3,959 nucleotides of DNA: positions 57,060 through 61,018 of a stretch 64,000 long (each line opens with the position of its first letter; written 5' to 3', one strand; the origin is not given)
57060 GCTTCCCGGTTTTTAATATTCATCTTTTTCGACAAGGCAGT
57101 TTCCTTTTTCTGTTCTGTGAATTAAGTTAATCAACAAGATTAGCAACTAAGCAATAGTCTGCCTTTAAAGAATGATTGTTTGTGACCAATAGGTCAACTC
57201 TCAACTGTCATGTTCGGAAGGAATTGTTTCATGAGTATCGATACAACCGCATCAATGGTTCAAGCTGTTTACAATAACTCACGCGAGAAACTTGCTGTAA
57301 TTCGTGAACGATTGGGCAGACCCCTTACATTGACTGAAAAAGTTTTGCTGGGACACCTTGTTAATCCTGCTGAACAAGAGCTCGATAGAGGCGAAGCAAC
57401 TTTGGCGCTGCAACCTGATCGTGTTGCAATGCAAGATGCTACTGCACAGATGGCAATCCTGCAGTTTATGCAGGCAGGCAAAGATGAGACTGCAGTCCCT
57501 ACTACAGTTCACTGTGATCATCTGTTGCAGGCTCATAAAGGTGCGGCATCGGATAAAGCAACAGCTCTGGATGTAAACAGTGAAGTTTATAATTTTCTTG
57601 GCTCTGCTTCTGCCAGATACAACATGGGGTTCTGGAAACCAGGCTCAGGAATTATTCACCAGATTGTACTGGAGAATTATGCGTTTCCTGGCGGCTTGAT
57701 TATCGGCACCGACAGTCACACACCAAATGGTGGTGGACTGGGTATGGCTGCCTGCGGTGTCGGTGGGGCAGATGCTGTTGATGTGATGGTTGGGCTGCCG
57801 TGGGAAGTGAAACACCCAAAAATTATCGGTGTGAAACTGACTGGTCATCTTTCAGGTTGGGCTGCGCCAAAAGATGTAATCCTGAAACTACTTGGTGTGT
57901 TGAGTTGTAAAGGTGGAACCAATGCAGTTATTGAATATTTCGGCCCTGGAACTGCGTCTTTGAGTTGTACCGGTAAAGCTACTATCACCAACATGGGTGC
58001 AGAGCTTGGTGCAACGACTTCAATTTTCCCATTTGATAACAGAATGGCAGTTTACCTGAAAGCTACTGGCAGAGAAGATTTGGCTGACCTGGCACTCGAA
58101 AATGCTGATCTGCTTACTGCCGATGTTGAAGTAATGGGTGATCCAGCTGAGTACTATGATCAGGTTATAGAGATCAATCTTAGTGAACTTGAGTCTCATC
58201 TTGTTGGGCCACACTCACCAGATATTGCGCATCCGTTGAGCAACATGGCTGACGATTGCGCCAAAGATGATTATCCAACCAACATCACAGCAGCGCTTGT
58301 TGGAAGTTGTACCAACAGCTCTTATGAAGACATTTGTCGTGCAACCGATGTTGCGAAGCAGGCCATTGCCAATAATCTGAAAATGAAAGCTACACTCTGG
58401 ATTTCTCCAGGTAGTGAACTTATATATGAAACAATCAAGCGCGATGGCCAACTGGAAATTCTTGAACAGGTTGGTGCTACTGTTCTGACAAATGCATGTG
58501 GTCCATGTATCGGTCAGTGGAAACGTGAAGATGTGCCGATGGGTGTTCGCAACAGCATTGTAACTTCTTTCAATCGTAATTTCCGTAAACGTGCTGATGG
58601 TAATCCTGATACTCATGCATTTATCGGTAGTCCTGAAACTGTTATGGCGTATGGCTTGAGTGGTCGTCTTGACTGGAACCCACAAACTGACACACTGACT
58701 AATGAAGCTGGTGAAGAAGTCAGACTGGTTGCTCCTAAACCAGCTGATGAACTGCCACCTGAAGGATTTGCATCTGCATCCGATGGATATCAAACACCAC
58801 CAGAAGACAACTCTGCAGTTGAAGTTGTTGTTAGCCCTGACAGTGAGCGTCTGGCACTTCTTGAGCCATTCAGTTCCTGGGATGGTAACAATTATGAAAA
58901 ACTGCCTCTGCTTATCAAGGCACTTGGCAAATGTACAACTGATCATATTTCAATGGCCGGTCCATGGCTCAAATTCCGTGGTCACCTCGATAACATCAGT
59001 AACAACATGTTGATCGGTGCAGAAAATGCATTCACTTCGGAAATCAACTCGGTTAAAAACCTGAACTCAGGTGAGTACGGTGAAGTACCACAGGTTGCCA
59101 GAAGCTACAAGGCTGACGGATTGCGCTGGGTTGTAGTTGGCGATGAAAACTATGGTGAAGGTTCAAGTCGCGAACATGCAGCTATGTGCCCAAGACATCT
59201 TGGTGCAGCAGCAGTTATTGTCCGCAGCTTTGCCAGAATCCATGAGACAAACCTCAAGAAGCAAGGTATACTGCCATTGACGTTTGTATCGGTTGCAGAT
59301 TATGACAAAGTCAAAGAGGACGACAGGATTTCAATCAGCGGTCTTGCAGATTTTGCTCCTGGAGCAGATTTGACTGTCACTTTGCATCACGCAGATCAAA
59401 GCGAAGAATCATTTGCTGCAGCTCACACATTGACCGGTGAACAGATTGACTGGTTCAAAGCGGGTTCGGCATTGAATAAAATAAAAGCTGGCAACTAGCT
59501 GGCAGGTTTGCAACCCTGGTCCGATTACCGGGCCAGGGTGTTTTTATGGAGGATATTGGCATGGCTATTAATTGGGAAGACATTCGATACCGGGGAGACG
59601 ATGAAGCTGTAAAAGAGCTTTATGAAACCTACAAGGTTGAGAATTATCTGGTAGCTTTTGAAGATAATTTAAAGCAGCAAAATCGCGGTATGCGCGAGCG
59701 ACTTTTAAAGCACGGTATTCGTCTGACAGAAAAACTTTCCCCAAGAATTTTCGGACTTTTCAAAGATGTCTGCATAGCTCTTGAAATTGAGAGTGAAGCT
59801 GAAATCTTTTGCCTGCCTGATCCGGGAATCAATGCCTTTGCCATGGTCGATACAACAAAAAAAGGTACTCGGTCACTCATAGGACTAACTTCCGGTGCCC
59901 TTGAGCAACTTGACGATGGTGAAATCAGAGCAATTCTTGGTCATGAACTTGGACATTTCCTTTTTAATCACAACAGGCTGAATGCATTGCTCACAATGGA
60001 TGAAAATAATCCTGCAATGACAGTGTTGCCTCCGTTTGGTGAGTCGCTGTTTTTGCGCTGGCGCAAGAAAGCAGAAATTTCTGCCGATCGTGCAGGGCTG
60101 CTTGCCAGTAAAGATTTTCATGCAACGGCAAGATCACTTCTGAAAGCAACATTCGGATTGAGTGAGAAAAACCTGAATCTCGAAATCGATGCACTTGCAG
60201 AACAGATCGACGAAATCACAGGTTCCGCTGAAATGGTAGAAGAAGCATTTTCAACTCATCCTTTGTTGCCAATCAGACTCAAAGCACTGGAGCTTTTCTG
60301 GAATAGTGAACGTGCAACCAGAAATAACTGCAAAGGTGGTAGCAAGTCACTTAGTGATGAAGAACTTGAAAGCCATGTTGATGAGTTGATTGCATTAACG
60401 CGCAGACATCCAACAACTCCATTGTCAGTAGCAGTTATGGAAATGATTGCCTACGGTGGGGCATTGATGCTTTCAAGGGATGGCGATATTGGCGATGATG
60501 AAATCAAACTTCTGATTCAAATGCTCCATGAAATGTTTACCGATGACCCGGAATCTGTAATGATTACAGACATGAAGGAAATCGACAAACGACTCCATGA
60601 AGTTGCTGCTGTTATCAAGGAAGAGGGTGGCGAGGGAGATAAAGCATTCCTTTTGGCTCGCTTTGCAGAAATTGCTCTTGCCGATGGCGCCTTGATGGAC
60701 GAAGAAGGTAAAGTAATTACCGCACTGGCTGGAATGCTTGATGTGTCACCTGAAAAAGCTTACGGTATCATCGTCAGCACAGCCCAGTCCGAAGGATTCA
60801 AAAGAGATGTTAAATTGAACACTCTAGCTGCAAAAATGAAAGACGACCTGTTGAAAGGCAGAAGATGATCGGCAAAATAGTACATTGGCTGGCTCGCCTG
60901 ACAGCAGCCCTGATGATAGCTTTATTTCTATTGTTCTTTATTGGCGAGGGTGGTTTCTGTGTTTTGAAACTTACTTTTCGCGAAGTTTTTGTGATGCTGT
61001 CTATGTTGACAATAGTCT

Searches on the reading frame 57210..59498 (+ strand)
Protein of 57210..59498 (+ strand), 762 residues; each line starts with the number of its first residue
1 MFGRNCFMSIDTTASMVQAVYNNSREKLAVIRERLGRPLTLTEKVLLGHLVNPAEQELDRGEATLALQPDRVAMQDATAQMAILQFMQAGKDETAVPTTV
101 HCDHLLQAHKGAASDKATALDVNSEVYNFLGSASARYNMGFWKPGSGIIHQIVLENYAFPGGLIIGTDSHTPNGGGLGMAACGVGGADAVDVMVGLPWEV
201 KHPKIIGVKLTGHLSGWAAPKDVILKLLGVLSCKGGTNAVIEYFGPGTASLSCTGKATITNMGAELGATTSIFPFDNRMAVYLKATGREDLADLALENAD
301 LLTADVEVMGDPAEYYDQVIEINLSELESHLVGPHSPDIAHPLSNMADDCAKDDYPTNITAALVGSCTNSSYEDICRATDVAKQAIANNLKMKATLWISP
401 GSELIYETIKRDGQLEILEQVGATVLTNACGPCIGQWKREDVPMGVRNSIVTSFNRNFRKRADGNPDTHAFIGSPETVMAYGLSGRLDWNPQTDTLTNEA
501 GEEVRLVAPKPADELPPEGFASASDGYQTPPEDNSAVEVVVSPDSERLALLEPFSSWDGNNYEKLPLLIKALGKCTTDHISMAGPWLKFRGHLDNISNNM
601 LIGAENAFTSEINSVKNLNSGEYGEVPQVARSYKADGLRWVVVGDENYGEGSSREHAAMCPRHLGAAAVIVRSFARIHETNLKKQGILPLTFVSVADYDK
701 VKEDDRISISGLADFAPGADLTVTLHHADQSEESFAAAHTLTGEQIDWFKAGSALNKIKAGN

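Call 33: search_protein_families(library=pfam, proteins=[window:57210-59498:+], max_evalue=0.0001)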
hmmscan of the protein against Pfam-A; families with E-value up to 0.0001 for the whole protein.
window:57210-59498:+ (762 aa): 2 families
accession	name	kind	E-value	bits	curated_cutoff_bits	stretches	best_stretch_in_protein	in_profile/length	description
PF00330.25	Aconitase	-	2.1e-134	449.4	28.7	1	43-485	1-463/463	Aconitase family (aconitate hydratase)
PF00694.25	Aconitase_C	-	7e-43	146.5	22.8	1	567-692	3-128/131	Aconitase C-terminal domain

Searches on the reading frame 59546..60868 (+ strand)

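Call 33: search_protein_families(library=pfam, proteins=[window:59546-60868:+], max_evalue=0.0001)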
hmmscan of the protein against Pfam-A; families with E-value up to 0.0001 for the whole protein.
window:59546-60868:+ (440 aa): 2 families
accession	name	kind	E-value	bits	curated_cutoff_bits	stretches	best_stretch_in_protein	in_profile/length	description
PF01435.24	Peptidase_M48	-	1.7e-17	64.3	20.3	1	79-249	18-183/186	Peptidase family M48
PF05099.18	TerB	-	3.4e-07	31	24.4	1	306-404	9-112/118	Tellurite resistance protein TerB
